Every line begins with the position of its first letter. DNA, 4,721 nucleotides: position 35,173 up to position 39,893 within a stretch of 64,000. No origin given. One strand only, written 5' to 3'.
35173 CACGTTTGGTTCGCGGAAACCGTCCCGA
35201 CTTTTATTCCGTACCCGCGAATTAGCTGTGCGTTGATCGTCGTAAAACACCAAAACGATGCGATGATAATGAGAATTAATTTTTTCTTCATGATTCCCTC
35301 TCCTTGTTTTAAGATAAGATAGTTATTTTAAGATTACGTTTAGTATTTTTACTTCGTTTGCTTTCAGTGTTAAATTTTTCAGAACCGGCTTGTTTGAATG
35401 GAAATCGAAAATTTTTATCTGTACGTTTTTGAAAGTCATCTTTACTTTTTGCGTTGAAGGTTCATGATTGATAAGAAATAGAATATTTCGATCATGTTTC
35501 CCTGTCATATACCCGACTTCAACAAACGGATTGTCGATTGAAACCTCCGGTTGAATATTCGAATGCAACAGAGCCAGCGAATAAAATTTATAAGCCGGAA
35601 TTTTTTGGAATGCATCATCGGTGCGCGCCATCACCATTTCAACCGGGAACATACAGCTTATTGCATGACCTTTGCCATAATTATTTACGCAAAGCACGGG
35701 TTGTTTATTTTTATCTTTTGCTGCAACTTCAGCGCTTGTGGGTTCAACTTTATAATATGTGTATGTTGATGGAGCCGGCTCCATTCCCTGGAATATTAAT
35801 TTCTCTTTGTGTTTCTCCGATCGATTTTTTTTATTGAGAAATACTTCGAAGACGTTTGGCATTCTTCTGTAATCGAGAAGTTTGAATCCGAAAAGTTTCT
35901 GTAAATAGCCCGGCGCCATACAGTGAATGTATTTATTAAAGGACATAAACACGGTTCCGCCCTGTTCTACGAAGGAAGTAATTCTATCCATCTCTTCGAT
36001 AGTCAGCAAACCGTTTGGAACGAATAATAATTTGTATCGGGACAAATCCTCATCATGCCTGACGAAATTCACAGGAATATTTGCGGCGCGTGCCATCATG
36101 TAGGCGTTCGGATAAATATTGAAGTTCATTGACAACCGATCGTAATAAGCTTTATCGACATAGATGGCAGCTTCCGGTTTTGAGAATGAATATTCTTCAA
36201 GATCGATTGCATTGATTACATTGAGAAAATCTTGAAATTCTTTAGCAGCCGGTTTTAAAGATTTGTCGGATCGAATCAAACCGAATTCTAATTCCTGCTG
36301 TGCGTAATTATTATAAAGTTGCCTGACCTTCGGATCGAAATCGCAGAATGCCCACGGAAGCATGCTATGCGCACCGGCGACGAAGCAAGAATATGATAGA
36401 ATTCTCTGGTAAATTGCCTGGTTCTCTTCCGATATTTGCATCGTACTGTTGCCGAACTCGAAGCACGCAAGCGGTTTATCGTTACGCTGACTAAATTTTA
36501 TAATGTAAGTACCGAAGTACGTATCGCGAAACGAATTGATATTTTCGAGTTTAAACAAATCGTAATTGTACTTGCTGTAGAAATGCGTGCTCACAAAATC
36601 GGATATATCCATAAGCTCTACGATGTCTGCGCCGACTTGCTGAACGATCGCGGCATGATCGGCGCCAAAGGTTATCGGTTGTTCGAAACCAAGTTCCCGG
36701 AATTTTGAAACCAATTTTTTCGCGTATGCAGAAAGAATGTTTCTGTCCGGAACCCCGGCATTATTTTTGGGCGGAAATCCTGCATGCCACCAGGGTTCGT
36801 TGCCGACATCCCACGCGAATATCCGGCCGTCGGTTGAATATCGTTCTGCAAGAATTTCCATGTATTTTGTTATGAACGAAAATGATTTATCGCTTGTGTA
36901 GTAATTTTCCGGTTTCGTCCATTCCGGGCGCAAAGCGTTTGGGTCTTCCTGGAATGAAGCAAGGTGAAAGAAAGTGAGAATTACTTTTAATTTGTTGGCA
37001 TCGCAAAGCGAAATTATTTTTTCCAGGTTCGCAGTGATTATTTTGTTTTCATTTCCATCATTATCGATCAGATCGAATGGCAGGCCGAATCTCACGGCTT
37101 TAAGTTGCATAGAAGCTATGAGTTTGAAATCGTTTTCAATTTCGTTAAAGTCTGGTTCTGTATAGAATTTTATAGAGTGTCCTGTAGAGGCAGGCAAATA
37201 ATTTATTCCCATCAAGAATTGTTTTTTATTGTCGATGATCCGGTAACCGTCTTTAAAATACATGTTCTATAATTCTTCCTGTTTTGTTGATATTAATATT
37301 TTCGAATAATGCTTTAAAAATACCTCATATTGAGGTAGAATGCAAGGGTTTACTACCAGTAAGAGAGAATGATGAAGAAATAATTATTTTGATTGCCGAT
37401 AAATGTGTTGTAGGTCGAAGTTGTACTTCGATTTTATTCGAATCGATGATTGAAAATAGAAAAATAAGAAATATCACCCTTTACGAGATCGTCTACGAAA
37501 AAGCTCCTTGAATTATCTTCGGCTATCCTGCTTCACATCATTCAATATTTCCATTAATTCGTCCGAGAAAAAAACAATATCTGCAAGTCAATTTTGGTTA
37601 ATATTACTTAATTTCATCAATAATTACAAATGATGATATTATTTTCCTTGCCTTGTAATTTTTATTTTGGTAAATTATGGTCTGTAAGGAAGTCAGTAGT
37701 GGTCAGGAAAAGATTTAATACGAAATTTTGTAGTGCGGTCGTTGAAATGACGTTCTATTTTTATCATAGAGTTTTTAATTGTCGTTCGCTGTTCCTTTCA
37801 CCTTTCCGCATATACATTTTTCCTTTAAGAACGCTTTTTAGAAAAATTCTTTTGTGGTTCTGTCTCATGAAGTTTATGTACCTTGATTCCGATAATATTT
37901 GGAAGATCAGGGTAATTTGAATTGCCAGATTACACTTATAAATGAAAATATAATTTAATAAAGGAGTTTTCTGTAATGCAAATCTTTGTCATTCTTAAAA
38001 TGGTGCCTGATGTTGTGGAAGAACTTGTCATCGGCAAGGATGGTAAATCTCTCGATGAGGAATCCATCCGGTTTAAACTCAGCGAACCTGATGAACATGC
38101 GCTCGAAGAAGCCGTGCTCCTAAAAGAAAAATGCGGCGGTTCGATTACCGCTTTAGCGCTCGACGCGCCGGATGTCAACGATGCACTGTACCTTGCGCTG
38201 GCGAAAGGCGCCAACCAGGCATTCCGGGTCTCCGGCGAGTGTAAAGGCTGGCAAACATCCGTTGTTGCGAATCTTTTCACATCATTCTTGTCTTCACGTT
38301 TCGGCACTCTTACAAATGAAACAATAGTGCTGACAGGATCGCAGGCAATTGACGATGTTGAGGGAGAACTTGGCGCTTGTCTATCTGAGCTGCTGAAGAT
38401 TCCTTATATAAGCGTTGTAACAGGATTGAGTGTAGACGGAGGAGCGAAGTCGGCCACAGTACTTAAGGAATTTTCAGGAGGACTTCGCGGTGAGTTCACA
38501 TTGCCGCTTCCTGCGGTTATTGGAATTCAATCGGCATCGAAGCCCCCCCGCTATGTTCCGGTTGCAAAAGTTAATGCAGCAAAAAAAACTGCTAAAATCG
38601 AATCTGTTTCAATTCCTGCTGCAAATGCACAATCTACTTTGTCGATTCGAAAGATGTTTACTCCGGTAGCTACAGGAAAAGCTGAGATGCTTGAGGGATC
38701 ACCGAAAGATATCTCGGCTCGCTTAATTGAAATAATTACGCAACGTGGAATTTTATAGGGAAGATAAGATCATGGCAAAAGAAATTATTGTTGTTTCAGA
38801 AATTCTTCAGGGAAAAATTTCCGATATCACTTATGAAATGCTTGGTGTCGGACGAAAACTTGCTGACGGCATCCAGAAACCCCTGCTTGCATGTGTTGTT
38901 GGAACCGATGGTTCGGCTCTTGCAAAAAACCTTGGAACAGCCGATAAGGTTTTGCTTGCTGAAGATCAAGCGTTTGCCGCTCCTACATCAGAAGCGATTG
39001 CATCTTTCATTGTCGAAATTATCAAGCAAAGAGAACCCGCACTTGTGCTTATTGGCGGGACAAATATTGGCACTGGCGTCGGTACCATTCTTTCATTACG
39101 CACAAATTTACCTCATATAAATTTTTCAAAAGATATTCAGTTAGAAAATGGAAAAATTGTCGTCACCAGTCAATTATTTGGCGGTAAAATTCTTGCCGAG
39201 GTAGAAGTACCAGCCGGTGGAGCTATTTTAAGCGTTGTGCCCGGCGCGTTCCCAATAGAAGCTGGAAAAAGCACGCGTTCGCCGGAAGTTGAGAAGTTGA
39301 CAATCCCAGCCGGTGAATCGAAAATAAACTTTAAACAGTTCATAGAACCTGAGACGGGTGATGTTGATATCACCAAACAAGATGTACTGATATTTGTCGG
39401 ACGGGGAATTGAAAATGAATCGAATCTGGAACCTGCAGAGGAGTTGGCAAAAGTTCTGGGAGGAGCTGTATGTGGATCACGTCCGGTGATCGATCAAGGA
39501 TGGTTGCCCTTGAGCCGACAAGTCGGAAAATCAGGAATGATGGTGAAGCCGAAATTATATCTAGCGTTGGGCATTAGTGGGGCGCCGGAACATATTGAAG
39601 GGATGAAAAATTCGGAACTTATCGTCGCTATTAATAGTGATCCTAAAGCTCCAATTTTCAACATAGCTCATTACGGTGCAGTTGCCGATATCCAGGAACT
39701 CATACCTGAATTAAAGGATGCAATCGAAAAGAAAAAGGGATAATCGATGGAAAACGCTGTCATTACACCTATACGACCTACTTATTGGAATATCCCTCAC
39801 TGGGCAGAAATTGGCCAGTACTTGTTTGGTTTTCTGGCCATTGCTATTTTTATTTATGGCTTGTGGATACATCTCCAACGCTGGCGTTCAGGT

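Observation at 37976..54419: Composite redox locus: two EtfAB pairs each paired with a membrane heme-b/FeS/CCG oxidoreductase, plus HdrA, a soluble HdrD-like protein and an MvhDGA [NiFe] hydrogenase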

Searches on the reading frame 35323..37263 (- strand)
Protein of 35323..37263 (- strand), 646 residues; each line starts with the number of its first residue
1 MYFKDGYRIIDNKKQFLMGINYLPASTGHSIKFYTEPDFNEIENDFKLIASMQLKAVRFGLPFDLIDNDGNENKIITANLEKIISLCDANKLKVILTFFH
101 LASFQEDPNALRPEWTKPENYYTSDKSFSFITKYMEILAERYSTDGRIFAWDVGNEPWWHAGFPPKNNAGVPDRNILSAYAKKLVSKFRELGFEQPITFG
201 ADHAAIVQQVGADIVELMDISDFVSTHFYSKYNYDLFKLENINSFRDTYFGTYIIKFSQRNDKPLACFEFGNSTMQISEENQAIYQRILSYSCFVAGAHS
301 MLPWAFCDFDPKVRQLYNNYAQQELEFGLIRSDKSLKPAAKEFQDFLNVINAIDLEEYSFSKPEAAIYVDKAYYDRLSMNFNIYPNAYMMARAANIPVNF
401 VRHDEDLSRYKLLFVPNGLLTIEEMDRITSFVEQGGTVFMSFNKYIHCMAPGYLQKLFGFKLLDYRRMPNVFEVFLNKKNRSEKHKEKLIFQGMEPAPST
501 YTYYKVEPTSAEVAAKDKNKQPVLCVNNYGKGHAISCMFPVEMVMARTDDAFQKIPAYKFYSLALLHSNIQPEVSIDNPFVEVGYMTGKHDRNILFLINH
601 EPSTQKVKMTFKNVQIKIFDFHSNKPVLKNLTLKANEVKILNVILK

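Call 4: search_protein_families(library=pfam, proteins=[window:35323-37263:-])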
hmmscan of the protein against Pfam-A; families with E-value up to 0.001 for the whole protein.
window:35323-37263:- (646 aa): 2 families
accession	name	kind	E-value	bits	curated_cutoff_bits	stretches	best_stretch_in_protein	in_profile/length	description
PF00150.24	Cellulase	-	5.1e-13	49.6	23.5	1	36-288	20-256/272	Cellulase (glycosyl hydrolase family 5)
PF08532.16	Glyco_hydro_42M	-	1.1e-12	48.4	25.8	1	388-535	36-182/207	Beta-galactosidase trimerisation domain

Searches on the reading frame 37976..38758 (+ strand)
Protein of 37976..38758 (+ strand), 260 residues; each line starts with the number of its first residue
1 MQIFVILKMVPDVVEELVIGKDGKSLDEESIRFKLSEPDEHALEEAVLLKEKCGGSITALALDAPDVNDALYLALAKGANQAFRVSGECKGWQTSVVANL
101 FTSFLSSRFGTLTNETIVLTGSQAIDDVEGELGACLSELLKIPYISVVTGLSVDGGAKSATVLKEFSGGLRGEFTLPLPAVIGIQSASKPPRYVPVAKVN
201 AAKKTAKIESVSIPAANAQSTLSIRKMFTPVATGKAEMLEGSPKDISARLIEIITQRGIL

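Call 3: search_protein_families(library=pfam, proteins=[window:37976-38758:+])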
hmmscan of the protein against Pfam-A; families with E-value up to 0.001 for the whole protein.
window:37976-38758:+ (260 aa): 1 family
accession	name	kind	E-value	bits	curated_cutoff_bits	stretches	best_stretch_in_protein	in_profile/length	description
PF01012.27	ETF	-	9.3e-20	71.6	26.7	1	26-214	4-179/181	Electron transfer flavoprotein domain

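Call 6: search_protein_families(library=ncbifam, proteins=[window:37976-38758:+])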
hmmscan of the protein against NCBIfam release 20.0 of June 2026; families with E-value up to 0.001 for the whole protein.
window:37976-38758:+ (260 aa): 6 families
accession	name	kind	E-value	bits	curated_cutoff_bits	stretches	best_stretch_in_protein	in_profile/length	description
NF042971.1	AcrlCoAredClosAcrB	equivalog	1.2e-23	83.5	475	1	1-259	1-265/266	acryloyl-CoA reductase electron transfer subunit gamma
NF040731.1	flavo_sub_EftB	exception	8.5e-22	77.7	445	1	2-258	1-258/260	electron transfer flavoprotein subunit beta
TIGR04503.1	mft_etfB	hypoth_equivalog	2.8e-17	63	200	1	31-222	26-225/290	mycofactocin-associated electron transfer flavoprotein beta subunit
NF008998.0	PRK12342.1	equivalog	4e-07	29.6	338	1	1-253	1-248/254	electron transfer flavoprotein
NF002888.0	PRK03359.1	subfamily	1.6e-06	27.7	219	1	1-245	1-243/256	putative electron transfer flavoprotein FixA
NF051844.1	ETFlavBetaProt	equivalog_domain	0.00039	20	350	1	114-201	86-173/254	electron transfer flavoprotein subunit beta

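Call 43: search_solved_structures(query=window:37976-38758:+, max_evalue=0.00001, show_alignments=1)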
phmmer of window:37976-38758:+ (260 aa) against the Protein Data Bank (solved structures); distinct sequences matched with E-value up to 0.00001: 10.
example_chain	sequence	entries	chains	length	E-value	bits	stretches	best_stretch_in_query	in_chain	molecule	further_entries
1o94_C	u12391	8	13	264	9e-26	93.9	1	1-256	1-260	ELECTRON TRANSFER FLAVOPROTEIN BETA-SUBUNIT | ELECTRON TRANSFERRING FLAVOPROTEIN BETA-SUBUNIT | Electron transfer flavoprotein subunit beta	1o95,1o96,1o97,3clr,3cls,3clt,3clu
6fah_B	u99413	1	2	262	2.6e-15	59.7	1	1-256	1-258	Caffeyl-CoA reductase-Etf complex subunit CarD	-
4kpu_B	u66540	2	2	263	3e-13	52.9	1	1-233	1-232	Electron transfer flavoprotein alpha/beta-subunit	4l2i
5ol2_B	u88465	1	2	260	5.2e-13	52.2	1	1-214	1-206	Electron transfer flavoprotein small subunit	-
1efp_B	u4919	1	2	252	7.1e-13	51.7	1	2-210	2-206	PROTEIN (ELECTRON TRANSFER FLAVOPROTEIN)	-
7koe_A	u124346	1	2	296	1.3e-12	50.8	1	3-198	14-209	Electron transfer flavoprotein, beta subunit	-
1efv_B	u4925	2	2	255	4.9e-10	42.4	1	2-231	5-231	ELECTRON TRANSFER FLAVOPROTEIN | Electron transfer flavoprotein beta-subunit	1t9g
5ow0_B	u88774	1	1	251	9.8e-10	41.4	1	1-245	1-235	Electron transfer flavoprotein, beta subunit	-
7qh2_B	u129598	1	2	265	2.2e-09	40.3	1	2-257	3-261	Lactate dehydrogenase (NAD(+),ferredoxin) subunit LctB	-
2a1t_S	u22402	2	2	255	3.2e-09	39.7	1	2-231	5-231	Electron transfer flavoprotein beta-subunit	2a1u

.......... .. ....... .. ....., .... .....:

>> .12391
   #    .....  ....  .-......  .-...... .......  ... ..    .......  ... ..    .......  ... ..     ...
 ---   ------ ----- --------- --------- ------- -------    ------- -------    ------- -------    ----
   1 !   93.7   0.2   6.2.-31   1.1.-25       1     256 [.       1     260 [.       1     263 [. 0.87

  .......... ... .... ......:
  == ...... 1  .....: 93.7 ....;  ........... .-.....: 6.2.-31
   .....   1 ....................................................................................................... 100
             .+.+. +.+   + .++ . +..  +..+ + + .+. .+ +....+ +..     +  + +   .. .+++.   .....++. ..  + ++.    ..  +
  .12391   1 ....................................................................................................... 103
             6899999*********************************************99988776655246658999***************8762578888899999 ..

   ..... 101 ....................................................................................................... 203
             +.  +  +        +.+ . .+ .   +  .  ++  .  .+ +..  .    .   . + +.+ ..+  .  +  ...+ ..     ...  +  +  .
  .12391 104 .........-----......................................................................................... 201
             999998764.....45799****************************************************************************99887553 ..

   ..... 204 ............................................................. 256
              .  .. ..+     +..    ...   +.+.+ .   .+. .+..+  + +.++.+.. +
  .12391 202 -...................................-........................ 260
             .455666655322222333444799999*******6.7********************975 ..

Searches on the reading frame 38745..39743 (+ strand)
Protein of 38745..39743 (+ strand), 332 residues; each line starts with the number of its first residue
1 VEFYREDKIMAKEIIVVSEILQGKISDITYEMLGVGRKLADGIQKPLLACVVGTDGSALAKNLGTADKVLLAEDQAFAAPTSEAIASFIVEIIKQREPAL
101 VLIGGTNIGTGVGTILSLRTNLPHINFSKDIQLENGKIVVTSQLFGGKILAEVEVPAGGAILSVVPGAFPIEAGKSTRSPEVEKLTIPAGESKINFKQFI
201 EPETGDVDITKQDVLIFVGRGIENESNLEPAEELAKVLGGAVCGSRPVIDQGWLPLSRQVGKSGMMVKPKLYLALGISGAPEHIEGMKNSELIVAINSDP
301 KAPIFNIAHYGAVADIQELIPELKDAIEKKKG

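Call 3: search_protein_families(library=pfam, proteins=[window:38745-39743:+])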
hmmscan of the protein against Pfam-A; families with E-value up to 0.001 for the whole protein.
window:38745-39743:+ (332 aa): 2 families
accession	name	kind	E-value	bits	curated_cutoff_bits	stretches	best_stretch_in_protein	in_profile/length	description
PF00766.25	ETF_alpha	-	1.9e-29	101.9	27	1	208-288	1-81/81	Electron transfer flavoprotein FAD-binding domain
PF01012.27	ETF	-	1.7e-28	100.1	26.7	1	16-187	3-178/181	Electron transfer flavoprotein domain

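Call 6: search_protein_families(library=ncbifam, proteins=[window:38745-39743:+])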
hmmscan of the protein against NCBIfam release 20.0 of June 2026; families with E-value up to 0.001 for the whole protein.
window:38745-39743:+ (332 aa): 6 families
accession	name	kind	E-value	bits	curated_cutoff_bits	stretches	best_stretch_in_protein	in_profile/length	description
NF042970.1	AcrlCoAredClosAcrA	equivalog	1.5e-56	192.1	600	2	129-329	151-359/360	acryloyl-CoA reductase electron transfer subunit beta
NF008884.0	PRK11916.1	equivalog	3.6e-40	138.2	528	1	48-326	32-309/312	electron transfer flavoprotein subunit alpha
NF002889.0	PRK03363.1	equivalog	1.6e-36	126.3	549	1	57-327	41-311/313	electron transfer flavoprotein subunit alpha/FixB family protein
NF038209.1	mft_etfA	equivalog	3.4e-35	121.8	240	1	49-326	27-301/303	mycofactocin-associated electron transfer flavoprotein alpha subunit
NF051845.1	EtFlavAlphaProt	equivalog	1.4e-28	100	600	1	12-331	91-403/406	electron transfer flavoprotein subunit alpha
NF040731.1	flavo_sub_EftB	exception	0.00014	21.3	445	1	66-157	78-173/260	electron transfer flavoprotein subunit beta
